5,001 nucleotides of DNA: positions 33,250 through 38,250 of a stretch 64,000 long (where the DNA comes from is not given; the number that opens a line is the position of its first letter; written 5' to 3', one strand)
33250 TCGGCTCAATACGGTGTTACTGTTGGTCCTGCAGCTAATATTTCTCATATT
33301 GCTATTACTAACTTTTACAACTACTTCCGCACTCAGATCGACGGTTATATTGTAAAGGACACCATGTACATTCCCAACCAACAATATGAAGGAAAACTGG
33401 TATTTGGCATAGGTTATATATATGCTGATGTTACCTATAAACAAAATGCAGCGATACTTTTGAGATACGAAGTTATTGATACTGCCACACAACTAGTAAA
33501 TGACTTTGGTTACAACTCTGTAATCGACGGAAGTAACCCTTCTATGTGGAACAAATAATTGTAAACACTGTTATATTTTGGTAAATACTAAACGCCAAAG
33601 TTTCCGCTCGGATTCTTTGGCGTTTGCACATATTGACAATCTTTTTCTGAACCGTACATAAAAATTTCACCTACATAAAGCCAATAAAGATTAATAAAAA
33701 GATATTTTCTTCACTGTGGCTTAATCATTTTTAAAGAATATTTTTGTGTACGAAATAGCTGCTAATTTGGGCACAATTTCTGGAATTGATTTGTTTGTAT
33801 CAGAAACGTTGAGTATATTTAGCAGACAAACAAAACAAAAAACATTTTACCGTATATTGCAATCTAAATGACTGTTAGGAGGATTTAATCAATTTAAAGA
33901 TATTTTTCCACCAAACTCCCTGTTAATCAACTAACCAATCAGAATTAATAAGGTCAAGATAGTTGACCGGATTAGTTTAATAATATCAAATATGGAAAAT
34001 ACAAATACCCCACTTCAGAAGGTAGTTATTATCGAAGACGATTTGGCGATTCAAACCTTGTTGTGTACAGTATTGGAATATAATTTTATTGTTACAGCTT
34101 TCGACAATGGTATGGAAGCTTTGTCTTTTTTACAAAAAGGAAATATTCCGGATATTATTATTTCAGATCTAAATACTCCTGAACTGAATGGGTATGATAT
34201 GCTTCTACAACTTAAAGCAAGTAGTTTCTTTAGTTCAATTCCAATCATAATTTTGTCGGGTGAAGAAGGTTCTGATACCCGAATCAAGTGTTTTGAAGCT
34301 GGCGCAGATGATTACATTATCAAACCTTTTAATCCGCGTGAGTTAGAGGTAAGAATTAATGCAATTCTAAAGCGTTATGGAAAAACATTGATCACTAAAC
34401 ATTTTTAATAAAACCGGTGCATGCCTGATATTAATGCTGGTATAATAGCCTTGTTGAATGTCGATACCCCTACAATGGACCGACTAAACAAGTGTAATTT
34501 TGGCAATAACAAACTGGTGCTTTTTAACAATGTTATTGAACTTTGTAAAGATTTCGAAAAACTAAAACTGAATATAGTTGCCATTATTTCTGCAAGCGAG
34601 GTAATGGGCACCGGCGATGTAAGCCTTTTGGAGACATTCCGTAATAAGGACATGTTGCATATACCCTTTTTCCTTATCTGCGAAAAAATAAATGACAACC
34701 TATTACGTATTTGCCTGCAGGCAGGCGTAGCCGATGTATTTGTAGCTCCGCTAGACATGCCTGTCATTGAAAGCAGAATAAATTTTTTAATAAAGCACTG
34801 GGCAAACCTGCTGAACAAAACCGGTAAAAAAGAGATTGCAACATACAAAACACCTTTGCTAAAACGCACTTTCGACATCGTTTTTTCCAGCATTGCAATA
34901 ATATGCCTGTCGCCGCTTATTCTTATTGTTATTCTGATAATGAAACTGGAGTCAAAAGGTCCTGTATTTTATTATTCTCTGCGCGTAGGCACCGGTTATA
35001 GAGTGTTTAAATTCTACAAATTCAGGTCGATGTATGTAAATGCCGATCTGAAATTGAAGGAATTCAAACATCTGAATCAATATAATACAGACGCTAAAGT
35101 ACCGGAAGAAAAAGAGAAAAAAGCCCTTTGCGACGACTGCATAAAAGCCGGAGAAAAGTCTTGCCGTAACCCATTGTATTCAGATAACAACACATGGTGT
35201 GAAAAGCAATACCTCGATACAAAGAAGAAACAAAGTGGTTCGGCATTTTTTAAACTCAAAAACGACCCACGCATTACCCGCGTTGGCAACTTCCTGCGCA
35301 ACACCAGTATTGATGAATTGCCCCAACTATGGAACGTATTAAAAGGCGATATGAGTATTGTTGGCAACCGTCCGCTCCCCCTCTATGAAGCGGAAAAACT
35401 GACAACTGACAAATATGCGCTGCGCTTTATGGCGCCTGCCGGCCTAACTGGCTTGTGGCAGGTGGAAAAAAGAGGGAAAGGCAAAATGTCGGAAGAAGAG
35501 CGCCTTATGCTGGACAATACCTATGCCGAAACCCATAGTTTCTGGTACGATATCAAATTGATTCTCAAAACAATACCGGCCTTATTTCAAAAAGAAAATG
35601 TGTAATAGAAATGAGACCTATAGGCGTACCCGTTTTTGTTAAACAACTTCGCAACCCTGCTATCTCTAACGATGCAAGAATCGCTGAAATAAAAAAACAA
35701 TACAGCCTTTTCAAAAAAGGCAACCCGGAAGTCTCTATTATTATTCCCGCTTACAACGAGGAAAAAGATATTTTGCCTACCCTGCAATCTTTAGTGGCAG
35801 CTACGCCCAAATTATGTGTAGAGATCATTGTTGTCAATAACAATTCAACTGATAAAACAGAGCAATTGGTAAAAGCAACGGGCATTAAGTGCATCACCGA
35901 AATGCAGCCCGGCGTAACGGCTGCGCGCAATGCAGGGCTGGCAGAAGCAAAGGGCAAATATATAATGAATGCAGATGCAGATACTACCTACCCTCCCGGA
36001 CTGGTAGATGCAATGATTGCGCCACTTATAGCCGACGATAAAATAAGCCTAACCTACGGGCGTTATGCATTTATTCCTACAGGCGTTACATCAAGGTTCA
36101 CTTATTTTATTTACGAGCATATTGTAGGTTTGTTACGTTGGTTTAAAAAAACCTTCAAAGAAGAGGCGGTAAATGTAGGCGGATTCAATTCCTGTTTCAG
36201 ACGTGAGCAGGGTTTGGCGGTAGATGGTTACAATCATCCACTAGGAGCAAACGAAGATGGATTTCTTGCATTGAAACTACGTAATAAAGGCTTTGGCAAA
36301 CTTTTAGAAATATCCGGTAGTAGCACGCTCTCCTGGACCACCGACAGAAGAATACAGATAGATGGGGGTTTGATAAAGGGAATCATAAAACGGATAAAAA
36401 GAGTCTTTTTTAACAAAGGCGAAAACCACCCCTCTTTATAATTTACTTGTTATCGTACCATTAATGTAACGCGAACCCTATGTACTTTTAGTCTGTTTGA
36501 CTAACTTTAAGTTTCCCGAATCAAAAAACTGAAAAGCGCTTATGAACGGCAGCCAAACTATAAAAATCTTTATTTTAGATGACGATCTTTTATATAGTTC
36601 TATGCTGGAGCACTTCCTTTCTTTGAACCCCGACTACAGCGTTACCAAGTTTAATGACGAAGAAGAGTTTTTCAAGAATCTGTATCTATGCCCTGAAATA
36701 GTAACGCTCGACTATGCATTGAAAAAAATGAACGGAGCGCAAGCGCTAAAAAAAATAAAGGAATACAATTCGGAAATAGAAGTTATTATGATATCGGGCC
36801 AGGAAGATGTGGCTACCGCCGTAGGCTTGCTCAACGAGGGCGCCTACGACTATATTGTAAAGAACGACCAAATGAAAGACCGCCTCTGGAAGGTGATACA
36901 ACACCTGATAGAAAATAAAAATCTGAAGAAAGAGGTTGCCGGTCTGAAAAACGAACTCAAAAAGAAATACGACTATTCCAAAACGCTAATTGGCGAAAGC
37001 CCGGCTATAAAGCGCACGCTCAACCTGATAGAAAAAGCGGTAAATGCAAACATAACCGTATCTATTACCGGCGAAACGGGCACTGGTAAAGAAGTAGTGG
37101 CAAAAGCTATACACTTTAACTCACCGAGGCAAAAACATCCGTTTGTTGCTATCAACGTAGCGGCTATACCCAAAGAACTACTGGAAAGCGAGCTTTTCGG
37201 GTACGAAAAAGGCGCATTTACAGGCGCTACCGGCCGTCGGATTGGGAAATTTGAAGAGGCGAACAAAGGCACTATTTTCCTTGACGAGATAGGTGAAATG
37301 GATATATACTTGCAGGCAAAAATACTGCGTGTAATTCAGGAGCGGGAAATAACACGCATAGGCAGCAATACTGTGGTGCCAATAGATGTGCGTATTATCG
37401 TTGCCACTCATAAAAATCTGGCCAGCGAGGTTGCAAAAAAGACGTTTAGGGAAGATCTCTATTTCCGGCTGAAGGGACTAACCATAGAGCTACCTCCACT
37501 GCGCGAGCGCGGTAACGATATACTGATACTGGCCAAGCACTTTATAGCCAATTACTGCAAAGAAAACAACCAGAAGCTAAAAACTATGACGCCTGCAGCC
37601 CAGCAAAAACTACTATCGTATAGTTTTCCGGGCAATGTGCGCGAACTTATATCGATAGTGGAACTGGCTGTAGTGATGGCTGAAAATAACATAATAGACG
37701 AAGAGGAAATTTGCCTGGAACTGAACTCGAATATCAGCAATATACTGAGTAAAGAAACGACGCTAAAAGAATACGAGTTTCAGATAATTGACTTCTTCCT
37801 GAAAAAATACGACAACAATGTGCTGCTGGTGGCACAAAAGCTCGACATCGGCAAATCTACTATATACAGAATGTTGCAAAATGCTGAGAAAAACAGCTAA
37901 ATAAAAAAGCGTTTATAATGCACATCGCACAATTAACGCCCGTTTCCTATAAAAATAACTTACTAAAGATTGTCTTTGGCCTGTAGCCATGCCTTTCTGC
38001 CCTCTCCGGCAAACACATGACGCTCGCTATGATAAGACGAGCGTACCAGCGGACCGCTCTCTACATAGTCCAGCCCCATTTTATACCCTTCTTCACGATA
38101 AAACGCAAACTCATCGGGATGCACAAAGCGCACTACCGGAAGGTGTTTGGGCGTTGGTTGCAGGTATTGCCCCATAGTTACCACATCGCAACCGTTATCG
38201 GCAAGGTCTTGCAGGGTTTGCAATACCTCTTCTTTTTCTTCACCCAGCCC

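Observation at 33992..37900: Kinase-less signalling-glycosylation module: CheY-like receiver, pseudo-receiver::phosphoglycosyl transferase fusion, GT2 and sigma-54 activator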

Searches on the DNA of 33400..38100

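Call 44: search_rna_families(source=window, start=33400, end=38100, threshold=evalue, max_evalue=1)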
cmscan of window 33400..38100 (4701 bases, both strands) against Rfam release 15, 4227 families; matches with E-value up to 1: 2.
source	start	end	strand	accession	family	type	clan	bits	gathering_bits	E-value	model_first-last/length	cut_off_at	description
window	33767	33854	-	RF04003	mir-4841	Gene; miRNA;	-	24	100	0.22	1-86/86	no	mir-4841 microRNA precursor family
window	36728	36828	+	RF00195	RsmY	Gene; sRNA;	CL00106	21.7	57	0.03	1-121/121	no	RsmY RNA family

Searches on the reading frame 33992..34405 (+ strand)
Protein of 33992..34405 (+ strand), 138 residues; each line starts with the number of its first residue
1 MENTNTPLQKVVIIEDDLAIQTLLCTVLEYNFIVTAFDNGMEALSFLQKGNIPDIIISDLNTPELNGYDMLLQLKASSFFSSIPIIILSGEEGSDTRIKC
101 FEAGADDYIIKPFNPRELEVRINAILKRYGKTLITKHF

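Call 3: search_protein_families(library=pfam, proteins=[window:33992-34405:+], max_evalue=0.1)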
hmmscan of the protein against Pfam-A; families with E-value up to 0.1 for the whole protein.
window:33992-34405:+ (138 aa): 1 family
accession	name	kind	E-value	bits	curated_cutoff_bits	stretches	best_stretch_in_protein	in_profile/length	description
PF00072.30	Response_reg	-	1.8e-24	86.5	30.2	1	11-122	1-110/111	Response regulator receiver domain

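Call 4: search_protein_families(library=ncbifam, proteins=[window:33992-34405:+], max_evalue=0.01)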
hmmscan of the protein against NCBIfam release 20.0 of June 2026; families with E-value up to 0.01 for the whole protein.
window:33992-34405:+ (138 aa): 95 families (the best 25 are shown)
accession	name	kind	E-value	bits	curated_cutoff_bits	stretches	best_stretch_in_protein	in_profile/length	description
TIGR02154.1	PhoB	equivalog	1.2e-25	90.1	296.2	1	9-131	3-125/226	phosphate regulon transcriptional regulator PhoB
NF045944.1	ResRegRpaBCyano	equivalog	2.8e-25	89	330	1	13-131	2-117/229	response regulator transcription factor RpaB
NF008296.0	PRK11083.1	equivalog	7.9e-24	84.3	273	1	9-132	4-124/228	two-component system response regulator CreB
NF045991.1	RespRegCtrARhodob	equivalog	2.4e-23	83.1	350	1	10-128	2-118/224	response regulator transcription factor CtrA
NF040689.1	MtrAB_MtrA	equivalog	1.5e-20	73.5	300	1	11-129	1-116/219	MtrAB system response regulator MtrA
NF007005.1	PRK09468.1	equivalog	2.6e-20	72.8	331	1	9-131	4-124/237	osmolarity response regulator transcription factor OmpR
NF053854.1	RespRegPhoBBctds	equivalog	2.3e-19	69.6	270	1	11-131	1-120/225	two-component system response regulator PhoB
NF007546.0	PRK10161.1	equivalog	3.4e-19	69.3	471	1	10-130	4-124/229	phosphate response regulator transcription factor PhoB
NF033117.2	vanR_ACDEGLN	exception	3.7e-19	69.2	350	1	11-131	1-118/226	VanR-ABDEGLN family response regulator transcription factor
NF007928.2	PRK10643.1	equivalog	3.8e-19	69.2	330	1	10-130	2-120/216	two-component system response regulator PmrA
NF041733.1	resp_reg_CseB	equivalog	5.6e-19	68.4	350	1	10-131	2-120/228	two-component system response regulator CseB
NF041734.1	resp_reg_RppA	equivalog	6.7e-19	68.1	250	1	10-130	2-122/229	two-component system response regulator RppA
NF000403.1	vanR-C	exception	3.6e-18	66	480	1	9-131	3-122/231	vancomycin resistance response regulator transcription factor VanR-C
NF007982.1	PRK10710.1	equivalog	4.8e-18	65.6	380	1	7-131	6-127/235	envelope stress response regulator BaeR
NF007346.1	PRK09836.1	equivalog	8.8e-18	64.9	420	1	10-135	2-124/227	copper/silver response regulator transcription factor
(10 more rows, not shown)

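Call 72: find_homologous_proteins(query=window:33992-34405:+, max_evalue=1e-15)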
Query window:33992-34405:+ (138 aa): 440 proteins with E <= 1e-15 among 534 candidates; the best 120 are listed.
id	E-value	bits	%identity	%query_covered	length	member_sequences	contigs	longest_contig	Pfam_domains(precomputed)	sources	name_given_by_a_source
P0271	4.5e-84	297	100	100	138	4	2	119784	PF00072.31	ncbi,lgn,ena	-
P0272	3.9e-70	252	81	99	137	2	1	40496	PF00072.31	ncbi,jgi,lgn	-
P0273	6.9e-70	251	83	100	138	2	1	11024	PF00072.31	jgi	jgi:DNA-binding response OmpR family regulator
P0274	1.1e-69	250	78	100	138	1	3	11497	PF00072.31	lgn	-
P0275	1.8e-69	249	80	100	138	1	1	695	PF00072.31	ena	-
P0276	1.9e-69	249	82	100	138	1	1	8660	PF00072.31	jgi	jgi:DNA-binding response OmpR family regulator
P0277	3.9e-69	248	80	100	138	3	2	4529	PF00072.31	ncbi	-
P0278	5.2e-69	248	79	100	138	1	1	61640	PF00072.31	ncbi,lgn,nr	ncbi:MAG: response regulator transcription factor [Flavipsychrobacter sp.]|nr:response regulator tra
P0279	6.3e-69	248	79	100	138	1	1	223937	PF00072.31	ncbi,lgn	-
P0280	9.1e-69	247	80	100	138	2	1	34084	PF00072.31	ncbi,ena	-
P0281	3.2e-68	245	79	100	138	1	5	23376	PF00072.31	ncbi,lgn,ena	-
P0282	6.2e-68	244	80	100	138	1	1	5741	PF00072.31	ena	-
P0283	6.7e-68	244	79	100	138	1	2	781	PF00072.31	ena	-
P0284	6.7e-68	244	82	97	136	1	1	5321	PF00072.31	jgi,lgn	-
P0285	6.9e-68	244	79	100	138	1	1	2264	PF00072.31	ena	-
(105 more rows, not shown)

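Call 73: find_encoding_contigs(protein=P0271, flank=3000, max_places=3)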
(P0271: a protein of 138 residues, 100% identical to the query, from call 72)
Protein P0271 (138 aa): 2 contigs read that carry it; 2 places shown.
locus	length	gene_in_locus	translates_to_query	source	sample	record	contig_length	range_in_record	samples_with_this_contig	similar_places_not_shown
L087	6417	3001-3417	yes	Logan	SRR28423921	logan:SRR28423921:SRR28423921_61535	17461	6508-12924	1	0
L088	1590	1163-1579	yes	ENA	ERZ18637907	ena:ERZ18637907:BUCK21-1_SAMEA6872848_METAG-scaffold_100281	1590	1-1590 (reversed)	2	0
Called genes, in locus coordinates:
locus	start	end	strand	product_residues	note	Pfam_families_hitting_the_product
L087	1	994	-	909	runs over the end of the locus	PF19838:LptD_2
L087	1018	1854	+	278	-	PF01520:Amidase_3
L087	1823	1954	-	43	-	-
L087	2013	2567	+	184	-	PF25024:EGF_TEN (weak)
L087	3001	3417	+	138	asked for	PF00072:Response_reg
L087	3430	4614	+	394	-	PF02397:Bac_transf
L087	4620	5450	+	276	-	PF00535:Glycos_transf_2, PF13641:Glyco_tranf_2_3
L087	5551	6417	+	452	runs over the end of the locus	PF00072:Response_reg, PF00158:Sigma54_activat, PF14532:Sigma54_activ_2, PF25601:AAA_lid_14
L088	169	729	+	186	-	PF25024:EGF_TEN (weak)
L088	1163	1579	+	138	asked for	PF00072:Response_reg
